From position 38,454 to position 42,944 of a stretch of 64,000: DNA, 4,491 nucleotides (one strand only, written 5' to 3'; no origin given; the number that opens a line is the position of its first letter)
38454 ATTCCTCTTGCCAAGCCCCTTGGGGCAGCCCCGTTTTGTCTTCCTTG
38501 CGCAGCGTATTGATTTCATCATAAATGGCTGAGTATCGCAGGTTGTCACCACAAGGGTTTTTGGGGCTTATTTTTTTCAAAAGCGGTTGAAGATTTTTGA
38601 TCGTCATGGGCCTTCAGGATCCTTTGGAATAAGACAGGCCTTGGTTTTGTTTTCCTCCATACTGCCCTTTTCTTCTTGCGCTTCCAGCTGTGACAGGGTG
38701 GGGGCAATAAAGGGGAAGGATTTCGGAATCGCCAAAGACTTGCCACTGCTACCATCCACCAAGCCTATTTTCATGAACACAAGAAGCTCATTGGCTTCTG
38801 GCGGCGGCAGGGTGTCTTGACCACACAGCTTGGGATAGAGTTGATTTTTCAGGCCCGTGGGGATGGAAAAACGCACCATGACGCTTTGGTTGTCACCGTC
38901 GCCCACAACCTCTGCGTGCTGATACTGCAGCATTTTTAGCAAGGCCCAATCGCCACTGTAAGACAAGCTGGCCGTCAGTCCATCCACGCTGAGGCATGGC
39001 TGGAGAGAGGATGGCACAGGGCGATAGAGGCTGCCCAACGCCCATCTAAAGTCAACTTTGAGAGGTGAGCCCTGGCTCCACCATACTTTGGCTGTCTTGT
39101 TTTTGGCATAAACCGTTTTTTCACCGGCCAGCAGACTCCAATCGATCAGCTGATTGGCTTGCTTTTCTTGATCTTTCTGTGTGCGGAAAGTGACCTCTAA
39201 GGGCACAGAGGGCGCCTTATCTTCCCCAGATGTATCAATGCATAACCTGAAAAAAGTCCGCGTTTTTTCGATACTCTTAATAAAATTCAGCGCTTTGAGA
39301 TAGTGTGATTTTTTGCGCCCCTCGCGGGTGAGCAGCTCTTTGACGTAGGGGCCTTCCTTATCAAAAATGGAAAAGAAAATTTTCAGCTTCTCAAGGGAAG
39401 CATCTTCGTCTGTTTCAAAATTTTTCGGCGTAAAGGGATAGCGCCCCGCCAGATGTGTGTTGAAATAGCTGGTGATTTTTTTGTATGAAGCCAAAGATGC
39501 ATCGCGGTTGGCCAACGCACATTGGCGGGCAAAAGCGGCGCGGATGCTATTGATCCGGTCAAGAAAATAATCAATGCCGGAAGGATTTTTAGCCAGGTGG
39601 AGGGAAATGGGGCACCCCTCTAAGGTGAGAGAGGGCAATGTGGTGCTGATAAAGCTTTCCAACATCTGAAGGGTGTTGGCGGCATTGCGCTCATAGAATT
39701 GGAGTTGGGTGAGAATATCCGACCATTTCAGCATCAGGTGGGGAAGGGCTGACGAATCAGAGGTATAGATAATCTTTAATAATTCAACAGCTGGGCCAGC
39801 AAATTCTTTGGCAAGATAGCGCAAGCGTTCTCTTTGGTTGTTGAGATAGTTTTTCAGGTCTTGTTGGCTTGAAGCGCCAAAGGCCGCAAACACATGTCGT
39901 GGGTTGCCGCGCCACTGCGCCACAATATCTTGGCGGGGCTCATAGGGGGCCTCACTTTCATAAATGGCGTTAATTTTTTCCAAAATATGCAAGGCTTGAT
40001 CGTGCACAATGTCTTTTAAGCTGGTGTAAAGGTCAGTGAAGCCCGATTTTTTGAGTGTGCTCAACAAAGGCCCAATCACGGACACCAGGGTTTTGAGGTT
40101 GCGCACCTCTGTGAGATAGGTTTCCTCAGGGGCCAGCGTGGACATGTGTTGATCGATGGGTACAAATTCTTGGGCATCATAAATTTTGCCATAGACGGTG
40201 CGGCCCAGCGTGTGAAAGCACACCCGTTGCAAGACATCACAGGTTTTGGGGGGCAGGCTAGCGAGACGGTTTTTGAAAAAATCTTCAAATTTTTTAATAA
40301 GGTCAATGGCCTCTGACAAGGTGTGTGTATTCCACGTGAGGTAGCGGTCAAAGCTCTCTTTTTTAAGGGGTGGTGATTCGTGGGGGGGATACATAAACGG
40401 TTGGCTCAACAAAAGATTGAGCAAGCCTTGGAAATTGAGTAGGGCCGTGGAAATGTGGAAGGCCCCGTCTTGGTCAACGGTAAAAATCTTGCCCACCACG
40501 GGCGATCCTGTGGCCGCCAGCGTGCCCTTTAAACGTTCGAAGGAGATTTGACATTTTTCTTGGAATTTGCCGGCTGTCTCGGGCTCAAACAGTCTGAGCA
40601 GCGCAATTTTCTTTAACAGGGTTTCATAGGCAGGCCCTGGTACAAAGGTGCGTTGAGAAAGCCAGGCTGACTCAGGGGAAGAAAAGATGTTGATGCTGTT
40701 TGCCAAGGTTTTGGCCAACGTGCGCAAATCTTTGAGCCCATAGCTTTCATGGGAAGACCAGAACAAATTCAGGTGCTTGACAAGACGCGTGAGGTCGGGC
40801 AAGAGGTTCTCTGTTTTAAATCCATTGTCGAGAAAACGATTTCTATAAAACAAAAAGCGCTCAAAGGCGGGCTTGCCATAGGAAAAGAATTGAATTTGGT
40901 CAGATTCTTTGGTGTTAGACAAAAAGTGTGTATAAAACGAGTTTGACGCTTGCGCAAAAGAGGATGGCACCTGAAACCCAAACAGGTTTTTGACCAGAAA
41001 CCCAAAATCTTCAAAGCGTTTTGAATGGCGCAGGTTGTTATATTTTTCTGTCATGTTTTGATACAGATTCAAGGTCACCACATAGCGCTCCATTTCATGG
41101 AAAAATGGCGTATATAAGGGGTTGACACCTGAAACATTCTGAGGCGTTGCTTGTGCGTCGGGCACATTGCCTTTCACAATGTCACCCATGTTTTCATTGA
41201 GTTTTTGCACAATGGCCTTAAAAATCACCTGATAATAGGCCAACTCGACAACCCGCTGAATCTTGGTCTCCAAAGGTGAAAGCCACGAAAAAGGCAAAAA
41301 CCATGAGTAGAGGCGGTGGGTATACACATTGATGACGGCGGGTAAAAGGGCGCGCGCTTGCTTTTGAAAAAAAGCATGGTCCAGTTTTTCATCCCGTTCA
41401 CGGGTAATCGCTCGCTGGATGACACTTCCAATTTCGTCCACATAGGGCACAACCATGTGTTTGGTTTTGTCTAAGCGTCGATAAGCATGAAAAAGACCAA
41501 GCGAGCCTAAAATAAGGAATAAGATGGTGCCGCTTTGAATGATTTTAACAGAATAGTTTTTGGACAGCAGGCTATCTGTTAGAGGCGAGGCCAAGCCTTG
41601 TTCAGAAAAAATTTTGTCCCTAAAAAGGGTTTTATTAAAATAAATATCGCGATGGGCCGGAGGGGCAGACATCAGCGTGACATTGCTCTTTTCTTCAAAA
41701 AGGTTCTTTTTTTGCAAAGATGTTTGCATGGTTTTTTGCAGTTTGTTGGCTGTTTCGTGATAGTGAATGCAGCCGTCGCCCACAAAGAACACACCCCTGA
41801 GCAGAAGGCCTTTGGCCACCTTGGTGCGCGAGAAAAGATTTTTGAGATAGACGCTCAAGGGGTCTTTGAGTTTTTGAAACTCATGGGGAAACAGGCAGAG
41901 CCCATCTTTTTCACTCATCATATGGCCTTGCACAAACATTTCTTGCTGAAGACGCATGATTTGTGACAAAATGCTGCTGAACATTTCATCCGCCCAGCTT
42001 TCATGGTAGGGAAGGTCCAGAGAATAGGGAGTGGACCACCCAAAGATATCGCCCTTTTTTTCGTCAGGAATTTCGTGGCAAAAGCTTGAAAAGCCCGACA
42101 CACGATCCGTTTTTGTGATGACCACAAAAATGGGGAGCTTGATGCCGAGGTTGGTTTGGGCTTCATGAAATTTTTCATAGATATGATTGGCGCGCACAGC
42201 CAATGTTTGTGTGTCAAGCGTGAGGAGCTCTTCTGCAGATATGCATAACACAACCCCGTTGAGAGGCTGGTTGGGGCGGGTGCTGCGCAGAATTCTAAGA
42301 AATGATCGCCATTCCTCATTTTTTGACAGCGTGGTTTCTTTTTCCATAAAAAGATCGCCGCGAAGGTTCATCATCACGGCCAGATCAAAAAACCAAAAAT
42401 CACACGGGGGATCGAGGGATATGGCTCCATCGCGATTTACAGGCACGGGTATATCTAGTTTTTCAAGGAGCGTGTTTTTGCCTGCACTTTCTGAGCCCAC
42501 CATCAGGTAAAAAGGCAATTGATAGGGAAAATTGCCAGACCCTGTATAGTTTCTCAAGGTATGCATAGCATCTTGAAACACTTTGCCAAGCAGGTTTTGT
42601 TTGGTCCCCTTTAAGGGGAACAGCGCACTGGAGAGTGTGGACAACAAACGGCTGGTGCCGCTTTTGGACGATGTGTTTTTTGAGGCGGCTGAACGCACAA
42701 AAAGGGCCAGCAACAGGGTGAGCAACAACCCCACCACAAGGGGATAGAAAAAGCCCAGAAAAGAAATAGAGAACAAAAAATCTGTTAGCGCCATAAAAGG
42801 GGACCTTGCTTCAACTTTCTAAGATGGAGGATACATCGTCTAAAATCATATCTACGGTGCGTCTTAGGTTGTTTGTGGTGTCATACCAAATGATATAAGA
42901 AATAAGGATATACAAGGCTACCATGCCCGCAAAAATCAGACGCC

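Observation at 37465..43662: A tssL-tssM-tssA T6SS mini-operon embedded in core genes, with no other T6SS genes nearby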

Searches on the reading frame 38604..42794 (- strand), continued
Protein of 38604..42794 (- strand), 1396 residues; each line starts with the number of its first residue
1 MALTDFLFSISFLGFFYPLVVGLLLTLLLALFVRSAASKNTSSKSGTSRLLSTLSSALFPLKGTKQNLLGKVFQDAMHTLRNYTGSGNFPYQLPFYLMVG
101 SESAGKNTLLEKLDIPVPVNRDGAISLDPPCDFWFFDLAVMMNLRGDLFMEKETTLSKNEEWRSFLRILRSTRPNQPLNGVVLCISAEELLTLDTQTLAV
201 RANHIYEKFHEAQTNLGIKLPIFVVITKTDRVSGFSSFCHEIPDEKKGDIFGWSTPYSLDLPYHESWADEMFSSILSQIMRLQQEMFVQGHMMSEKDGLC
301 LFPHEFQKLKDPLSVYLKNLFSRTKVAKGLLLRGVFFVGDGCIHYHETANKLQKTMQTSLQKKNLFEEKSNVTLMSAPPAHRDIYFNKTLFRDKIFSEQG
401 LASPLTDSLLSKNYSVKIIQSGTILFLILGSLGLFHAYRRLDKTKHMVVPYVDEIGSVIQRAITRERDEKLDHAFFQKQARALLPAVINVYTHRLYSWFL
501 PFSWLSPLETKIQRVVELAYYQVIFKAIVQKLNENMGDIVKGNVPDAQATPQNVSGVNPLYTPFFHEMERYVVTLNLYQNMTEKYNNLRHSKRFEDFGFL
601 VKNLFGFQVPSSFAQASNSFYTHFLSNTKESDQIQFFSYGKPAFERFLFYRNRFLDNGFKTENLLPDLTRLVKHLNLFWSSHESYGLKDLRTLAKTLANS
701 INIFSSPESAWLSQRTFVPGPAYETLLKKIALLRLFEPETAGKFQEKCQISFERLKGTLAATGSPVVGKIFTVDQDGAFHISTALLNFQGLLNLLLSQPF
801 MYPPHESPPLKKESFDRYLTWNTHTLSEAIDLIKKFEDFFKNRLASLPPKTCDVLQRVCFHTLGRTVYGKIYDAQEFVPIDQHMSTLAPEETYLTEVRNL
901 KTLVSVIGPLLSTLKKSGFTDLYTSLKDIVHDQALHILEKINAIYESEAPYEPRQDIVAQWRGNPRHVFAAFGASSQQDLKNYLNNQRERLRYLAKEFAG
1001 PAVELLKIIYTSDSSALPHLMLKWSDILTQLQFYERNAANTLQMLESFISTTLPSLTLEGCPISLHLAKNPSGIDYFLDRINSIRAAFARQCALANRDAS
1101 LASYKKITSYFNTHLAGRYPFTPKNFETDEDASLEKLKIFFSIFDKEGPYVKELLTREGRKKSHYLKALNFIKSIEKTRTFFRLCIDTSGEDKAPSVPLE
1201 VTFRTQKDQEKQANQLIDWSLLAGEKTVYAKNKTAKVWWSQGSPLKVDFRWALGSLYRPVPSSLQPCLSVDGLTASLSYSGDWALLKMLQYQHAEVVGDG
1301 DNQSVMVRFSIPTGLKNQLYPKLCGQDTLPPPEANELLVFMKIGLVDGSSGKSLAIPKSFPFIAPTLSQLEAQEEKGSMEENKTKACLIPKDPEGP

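Call 50: find_encoding_contigs(protein=P0008, flank=10000, max_places=1)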
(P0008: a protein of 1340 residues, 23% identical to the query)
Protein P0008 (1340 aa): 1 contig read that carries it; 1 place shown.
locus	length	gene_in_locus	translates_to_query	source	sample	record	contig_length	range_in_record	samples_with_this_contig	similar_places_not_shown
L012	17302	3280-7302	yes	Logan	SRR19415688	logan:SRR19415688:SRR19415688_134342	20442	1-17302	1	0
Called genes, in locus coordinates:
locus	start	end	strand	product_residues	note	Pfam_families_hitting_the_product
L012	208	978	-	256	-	PF13539:Peptidase_M15_4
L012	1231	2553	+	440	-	PF05936:T6SS_VasE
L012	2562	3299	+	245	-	PF09850:DotU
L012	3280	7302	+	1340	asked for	PF14331:IcmF-related_N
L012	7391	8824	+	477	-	PF00883:Peptidase_M17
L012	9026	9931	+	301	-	-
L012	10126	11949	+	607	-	PF07167:PhaC_N, PF00561:Abhydrolase_1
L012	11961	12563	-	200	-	PF04972:BON (weak)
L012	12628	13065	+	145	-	PF09361:Phasin_2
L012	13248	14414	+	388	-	PF00108:Thiolase_N, PF02803:Thiolase_C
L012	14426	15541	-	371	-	PF00482:T2SSF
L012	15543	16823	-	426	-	PF00437:T2SSE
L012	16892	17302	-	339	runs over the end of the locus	PF00953:Glycos_transf_4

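Call 51: find_encoding_contigs(protein=P0009, flank=10000, max_places=1)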
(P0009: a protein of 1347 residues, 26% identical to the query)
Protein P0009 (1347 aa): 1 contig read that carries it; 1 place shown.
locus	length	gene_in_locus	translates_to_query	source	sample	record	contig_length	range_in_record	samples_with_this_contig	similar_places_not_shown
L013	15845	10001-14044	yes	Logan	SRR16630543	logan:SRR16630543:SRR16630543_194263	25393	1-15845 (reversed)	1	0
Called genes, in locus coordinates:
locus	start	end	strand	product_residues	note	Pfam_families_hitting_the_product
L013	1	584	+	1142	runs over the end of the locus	PF13620:CarboxypepD_reg, PF13715:CarbopepD_reg_2, PF07715:Plug (faint), PF25183:OMP_b-brl_4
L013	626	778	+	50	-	-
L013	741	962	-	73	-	-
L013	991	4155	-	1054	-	PF02837:Glyco_hydro_2_N, PF22666:Glyco_hydro_2_N2, PF00703:Glyco_hydro_2, PF02836:Glyco_hydro_2_C, PF16353:LacZ_4, PF02929:Bgal_small_N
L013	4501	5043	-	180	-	-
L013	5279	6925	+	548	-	PF08238:Sel1 (faint), PF00226:DnaJ (weak)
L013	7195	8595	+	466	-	PF05936:T6SS_VasE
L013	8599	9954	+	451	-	PF09850:DotU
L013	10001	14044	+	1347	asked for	PF14331:IcmF-related_N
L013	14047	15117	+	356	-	PF06812:ImpA_N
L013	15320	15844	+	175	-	?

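Call 88: search_solved_structures(query=A2, max_evalue=0.01)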
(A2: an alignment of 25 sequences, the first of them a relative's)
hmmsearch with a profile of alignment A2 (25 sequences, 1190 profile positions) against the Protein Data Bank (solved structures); distinct sequences matched with E-value up to 0.01: 4.
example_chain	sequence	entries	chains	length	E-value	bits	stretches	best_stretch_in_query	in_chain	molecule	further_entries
6ixh_P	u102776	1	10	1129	1.6e-51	178.7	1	448-1189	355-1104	Type VI Secretion System TssM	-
6hs7_A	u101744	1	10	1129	9.8e-51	176.1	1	448-1189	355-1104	ImcF-like family protein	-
4y7m_C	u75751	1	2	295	3e-21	78.4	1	946-1189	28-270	Type VI secretion protein IcmF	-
4y7l_A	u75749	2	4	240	8.1e-21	77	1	956-1189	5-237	Type VI secretion protein IcmF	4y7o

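Call 91: search_protein_families(library=pfam, proteins=[L009:4895-5281:+, L013:4501-5043:-, L005:7781-7972:+], max_evalue=1)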
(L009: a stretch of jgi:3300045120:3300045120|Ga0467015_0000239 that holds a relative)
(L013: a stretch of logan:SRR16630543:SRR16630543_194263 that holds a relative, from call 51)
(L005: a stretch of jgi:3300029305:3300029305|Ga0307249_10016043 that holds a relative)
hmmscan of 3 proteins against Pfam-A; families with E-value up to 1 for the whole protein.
L009:4895-5281:+ (128 aa): 0 families

L013:4501-5043:- (180 aa): 0 families

L005:7781-7972:+ (63 aa): 0 families

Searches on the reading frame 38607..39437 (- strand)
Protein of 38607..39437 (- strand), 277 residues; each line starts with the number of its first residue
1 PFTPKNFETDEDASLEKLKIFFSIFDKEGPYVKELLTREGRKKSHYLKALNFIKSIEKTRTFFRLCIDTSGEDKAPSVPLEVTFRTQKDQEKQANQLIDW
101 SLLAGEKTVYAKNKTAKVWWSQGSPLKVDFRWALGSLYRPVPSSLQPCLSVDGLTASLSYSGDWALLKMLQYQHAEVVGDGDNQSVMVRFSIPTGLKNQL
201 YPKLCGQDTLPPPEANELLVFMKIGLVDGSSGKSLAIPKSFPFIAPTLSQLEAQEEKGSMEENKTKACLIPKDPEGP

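Call 85: predict_structure(alignment_id=A5)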
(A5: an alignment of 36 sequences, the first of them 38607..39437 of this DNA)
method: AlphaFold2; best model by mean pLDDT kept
length: 277 residues; sequences in the alignment: 36
mean_pLDDT: 83.7   pTM: 0.78
mean pLDDT of the five models: 83.7, 83.5, 82.8, 82.7, 81.0
residues with pLDDT >= 90: 143; 70-90: 82; 50-70: 42; < 50: 10
segments of 3 or more residues with pLDDT < 50: 1-8
pLDDT, mean of each block of 10 residues (from residue 1): 43 87 92 94 91 88 87 89 93 95 96 91 96 94 91 96 92 88 88 89 56 76 83 66 75 82 60 58
secondary structure, 60 per line:
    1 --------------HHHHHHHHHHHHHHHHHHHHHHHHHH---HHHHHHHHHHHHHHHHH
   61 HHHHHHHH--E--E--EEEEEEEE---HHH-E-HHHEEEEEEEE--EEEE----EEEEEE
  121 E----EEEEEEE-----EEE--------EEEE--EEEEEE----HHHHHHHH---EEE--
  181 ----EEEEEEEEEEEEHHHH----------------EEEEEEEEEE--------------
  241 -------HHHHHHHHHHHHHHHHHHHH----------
elements in order: H15-40 H44-68 E77-84 E97-104 E107-110 E115-121 E126-132 E138-140 E149-152 E155-160 H165-172 E176-178 E185-196 H197-200 E217-226 H248-267

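Call 87: fold_search(model_id=the predicted structure, library=pdb)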
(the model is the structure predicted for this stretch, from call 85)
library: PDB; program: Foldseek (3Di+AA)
matches with E <= 10: 660; with E <= 0.001: 0
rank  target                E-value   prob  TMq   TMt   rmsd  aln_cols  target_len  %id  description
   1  2nq3                  5.1e-03  0.92  0.22  0.38   9.5       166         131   11  Crystal structure of the C2 Domain of Human Itchy Homolog E3 Ubiquitin Protein Ligase (released 2006-11-14)
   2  6ewp_C                7.7e-03  0.35  0.17  0.23  10.2       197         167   10  Mus musculus CEP120 third C2 domain (C2C) (released 2018-05-02)
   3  3v0g_B                2.9e-02  0.69  0.24  0.20   7.2       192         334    9  Crystal structure of Ciona intestinalis voltage sensor-containing phosphatase (Ci-VSP), residues 241-576(C363S), form  (released 2012-05-09)
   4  9b45_M                4.2e-02  0.05  0.09  0.14  18.4       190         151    8  Pseudomonas phage Pa193 baseplate complex and tail fiber (released 2024-10-16)
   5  9bky_C                5.9e-02  0.35  0.18  0.33  10.4       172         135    5  Crystal structure of a C2 domain from Trichomonas vaginalis (sulfate bound) (released 2024-05-08)
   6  5a50_A                6.3e-02  0.57  0.24  0.37   9.6       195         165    7  The crystal structure of Arabidopsis thaliana CAR4 in complex with two calcium ions, Zn and Phopho Choline (released 2016-03-02)
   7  3v0f_B                6.7e-02  0.41  0.23  0.20   8.8       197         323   10  Crystal structure of Ciona intestinalis voltage sensor-containing phosphatase (Ci-VSP), residues 241-576(C363S), form  (released 2012-05-09)
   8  9q05                  6.7e-02  0.28  0.20  0.06   9.8       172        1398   11  syNOS monomer bound to NADPH (released 2026-01-14)
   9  2q7a_A                6.7e-02  0.18  0.18  0.26  11.1       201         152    9  Crystal structure of the cell surface heme transfer protein Shp (released 2007-09-18)
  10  7c4j_A                8.9e-02  0.06  0.12  0.10  25.3       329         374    8  Cryo-EM structure of the yeast Swi/Snf complex in a nucleosome free state (released 2020-07-15)
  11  9xlc                  8.9e-02  0.04  0.12  0.12  18.2       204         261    9  Crystal structure of the GH16 carrageenase SfGH16 from Saccharicrinis fermentans (released 2026-03-11)
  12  9ehi_D                1.0e-01  0.47  0.17  0.30  11.5       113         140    6  Crystal structure of ENL YEATS in complex with histone H3 methacrylated at K18 (released 2025-04-09)
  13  9ehi_G                1.0e-01  0.47  0.17  0.30  11.5       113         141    6  Crystal structure of ENL YEATS in complex with histone H3 methacrylated at K18 (released 2025-04-09)
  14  4npk                  1.1e-01  0.51  0.26  0.27   8.6       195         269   12  Extended-Synaptotagmin 2, C2A- and C2B-domains, calcium bound (released 2014-01-29)
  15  9ehi_H                1.2e-01  0.44  0.17  0.30  10.6       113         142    6  Crystal structure of ENL YEATS in complex with histone H3 methacrylated at K18 (released 2025-04-09)
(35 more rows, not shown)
